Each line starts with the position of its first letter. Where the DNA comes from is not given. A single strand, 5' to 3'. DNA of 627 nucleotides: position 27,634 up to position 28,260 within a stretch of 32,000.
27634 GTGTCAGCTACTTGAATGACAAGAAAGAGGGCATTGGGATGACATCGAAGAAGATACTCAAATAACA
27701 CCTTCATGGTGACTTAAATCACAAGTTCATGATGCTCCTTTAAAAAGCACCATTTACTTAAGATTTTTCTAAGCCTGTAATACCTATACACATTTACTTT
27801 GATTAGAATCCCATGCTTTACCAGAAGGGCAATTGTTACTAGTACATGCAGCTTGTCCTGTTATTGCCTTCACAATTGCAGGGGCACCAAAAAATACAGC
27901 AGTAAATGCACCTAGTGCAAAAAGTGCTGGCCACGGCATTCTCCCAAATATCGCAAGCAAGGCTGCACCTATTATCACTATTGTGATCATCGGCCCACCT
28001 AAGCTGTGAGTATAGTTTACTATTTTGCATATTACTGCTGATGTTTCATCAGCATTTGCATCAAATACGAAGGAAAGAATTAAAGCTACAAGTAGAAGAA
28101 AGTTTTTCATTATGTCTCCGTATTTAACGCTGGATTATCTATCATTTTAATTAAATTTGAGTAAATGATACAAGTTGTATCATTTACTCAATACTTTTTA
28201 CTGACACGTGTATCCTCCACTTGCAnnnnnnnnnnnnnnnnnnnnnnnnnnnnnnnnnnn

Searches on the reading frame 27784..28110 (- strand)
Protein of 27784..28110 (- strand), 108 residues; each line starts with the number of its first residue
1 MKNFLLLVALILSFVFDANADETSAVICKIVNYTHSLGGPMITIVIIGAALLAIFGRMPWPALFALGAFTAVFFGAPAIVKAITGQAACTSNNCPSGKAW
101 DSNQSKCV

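Call 7: search_protein_families(library=pfam, proteins=[window:27784-28110:-], max_evalue=0.01)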
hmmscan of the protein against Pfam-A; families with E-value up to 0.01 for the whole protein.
window:27784-28110:- (108 aa): 1 family
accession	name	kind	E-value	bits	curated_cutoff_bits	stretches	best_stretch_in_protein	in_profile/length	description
PF04956.18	TrbC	-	4.7e-13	49.6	27.9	1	5-83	15-98/98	TrbC/VIRB2 pilin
